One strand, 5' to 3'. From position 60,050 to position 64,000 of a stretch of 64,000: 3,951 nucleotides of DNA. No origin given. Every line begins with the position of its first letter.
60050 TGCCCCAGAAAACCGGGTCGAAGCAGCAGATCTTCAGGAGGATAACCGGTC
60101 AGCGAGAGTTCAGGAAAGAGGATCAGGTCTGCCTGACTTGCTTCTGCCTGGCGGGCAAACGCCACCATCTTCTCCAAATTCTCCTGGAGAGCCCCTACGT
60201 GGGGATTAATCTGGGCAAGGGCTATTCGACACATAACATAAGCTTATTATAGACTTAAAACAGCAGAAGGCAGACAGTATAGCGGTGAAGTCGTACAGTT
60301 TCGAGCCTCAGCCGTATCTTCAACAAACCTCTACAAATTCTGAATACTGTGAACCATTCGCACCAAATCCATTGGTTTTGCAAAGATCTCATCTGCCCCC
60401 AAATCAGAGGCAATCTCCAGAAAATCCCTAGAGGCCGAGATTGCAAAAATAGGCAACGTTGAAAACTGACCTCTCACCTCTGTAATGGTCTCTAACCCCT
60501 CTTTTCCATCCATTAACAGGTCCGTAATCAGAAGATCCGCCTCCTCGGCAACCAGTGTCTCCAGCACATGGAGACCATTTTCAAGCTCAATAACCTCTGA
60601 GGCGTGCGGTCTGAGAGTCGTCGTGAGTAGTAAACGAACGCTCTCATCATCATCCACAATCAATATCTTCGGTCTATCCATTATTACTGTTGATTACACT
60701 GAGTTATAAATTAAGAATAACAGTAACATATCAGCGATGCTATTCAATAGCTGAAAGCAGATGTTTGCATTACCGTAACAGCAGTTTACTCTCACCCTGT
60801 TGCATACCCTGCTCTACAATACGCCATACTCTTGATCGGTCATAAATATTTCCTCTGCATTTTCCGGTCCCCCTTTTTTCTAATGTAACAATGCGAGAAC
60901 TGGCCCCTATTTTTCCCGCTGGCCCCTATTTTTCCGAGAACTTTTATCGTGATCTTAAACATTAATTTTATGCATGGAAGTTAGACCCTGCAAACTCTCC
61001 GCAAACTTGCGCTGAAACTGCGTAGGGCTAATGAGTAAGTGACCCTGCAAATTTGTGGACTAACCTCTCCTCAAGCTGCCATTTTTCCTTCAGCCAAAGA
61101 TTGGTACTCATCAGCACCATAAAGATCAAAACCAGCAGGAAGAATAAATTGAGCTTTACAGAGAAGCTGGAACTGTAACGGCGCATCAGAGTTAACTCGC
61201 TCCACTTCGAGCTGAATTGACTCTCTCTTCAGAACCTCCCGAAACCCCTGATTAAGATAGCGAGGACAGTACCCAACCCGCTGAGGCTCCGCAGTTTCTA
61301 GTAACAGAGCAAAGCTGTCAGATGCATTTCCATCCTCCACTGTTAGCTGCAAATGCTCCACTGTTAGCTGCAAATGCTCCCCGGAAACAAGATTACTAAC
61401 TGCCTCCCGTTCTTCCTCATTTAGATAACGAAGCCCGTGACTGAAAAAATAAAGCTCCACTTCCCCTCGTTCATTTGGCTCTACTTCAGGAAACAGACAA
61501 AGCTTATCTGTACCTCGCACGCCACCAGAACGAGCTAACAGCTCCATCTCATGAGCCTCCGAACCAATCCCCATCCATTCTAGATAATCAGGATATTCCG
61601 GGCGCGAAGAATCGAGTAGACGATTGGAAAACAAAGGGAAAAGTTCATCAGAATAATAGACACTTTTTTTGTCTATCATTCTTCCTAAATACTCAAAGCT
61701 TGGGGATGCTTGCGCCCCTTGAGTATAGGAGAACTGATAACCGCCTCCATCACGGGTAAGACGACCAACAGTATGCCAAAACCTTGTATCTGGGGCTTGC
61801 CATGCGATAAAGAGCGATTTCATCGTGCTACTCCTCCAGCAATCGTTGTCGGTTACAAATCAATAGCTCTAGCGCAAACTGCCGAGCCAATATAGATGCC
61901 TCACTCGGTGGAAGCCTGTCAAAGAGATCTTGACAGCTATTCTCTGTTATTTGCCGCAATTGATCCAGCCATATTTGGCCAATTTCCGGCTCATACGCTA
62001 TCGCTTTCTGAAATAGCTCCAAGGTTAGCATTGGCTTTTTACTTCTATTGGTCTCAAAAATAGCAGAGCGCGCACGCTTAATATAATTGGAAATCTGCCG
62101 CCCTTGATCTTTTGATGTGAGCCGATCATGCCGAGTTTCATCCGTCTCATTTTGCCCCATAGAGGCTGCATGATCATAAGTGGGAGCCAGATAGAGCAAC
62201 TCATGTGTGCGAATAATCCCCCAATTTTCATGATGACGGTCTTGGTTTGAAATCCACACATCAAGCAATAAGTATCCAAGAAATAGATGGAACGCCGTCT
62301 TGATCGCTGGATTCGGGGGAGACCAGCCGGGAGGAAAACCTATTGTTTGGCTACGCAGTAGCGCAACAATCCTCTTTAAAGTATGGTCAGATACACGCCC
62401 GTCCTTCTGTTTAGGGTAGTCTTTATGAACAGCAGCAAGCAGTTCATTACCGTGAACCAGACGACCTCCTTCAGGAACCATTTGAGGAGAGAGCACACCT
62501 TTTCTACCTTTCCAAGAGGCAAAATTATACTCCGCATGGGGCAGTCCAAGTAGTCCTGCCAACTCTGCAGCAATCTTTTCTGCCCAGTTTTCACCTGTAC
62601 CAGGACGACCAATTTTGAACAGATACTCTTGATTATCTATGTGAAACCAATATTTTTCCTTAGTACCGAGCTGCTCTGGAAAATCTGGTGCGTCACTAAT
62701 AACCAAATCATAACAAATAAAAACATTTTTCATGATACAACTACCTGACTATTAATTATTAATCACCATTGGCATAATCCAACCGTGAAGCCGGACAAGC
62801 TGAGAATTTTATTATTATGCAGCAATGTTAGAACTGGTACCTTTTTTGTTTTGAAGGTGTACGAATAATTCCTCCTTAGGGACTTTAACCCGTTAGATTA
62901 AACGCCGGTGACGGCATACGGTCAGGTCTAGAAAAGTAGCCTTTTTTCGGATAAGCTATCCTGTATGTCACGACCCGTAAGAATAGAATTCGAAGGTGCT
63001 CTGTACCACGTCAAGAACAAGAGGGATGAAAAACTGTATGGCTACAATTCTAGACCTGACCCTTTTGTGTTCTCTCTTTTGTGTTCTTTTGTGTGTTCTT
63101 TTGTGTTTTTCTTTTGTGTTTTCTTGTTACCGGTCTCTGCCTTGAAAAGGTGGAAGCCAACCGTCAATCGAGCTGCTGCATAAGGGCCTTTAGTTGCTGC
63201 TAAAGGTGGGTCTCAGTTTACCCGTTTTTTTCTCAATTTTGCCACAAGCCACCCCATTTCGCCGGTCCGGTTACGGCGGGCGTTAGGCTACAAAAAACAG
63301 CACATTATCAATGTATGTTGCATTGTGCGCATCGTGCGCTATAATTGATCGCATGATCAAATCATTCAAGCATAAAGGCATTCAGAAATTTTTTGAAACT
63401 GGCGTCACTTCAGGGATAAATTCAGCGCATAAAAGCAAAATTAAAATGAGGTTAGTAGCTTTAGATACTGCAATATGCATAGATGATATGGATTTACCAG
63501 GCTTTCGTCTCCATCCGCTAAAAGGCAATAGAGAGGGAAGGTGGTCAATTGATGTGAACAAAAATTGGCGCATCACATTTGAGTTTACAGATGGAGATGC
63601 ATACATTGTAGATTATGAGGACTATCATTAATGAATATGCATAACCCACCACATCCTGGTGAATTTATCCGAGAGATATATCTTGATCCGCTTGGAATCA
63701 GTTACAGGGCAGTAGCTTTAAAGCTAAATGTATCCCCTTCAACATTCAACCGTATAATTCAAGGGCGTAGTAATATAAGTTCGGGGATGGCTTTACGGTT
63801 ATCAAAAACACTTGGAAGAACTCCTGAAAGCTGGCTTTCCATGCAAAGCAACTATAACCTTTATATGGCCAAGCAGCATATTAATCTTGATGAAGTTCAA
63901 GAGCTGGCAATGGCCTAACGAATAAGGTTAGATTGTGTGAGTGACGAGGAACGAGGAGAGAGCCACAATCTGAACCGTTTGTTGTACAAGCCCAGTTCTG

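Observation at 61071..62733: Bipartite HipA-like kinase module in reversed order, partner carries a HIRAN-like domain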

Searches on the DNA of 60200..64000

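Call 88: search_rna_families(source=window, start=60200, end=64000, threshold=evalue, max_evalue=0.1)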
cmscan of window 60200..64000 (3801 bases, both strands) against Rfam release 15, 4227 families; matches with E-value up to 0.1: 0.
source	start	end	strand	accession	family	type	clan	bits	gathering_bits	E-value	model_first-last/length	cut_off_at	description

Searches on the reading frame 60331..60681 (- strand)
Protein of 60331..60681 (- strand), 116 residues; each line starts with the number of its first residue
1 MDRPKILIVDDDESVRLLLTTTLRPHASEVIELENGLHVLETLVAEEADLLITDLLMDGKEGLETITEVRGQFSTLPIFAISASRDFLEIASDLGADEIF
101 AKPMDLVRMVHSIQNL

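Call 58: search_protein_families(library=pfam, proteins=[window:60331-60681:-], max_evalue=0.001)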
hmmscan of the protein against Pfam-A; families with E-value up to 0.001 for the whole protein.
window:60331-60681:- (116 aa): 1 family
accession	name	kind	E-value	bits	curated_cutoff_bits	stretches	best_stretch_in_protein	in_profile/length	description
PF00072.30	Response_reg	-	5.6e-19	68.8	30.2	1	6-113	1-110/111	Response regulator receiver domain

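Call 82: search_protein_families(library=ncbifam, proteins=[window:60331-60681:-], max_evalue=10)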
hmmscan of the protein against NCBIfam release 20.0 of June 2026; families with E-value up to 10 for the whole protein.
window:60331-60681:- (116 aa): 92 families (the best 25 are shown)
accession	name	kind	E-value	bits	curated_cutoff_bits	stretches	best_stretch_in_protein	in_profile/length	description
TIGR01818.1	ntrC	equivalog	9.8e-18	64.2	558.6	1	6-111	1-108/463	nitrogen regulation protein NR(I)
NF007969.0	PRK10693.1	equivalog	1.1e-15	57.5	329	1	5-109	9-116/337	two-component system response regulator RssB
NF045505.1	RR_RssB_Pseudo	equivalog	6.9e-14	51.7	700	1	5-114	7-119/394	two-component system response regulator RssB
NF041733.1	resp_reg_CseB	equivalog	1.2e-13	51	350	1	5-114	2-112/228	two-component system response regulator CseB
NF040689.1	MtrAB_MtrA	equivalog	2e-13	50.2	300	1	6-113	1-109/219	MtrAB system response regulator MtrA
NF007005.1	PRK09468.1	equivalog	5.5e-13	48.9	331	1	4-113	4-115/237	osmolarity response regulator transcription factor OmpR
NF045944.1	ResRegRpaBCyano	equivalog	9.9e-13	48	330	1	7-106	1-101/229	response regulator transcription factor RpaB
NF008176.1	PRK10923.1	equivalog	1.2e-12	47.2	620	1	1-110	1-112/469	nitrogen regulation protein NR(I)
NF033120.0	vanR_FM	exception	4.7e-12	46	460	1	3-111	3-112/231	vancomycin resistance response regulator transcription factor, VanR-F/VanR-M family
NF008199.0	PRK10955.1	equivalog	1.2e-11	45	341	1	5-114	3-112/232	envelope stress response regulator transcription factor CpxR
NF040534.1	resp_reg_YycF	equivalog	7.3e-11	41.8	340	1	5-109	2-107/231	response regulator YycF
NF007982.1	PRK10710.1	equivalog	2.4e-10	40.4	380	1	3-113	7-118/235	envelope stress response regulator BaeR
NF051850.1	RespRegRprY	equivalog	3.9e-10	39.5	370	1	3-114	4-117/234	response regulator transcription factor RprY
NF010430.0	PRK13856.1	equivalog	5.2e-10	39.5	344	1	5-111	3-111/241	two-component response regulator VirG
NF046026.1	HisKinCckACaul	equivalog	7.5e-10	37.5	1000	1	5-108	560-667/678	cell cycle histidine kinase CckA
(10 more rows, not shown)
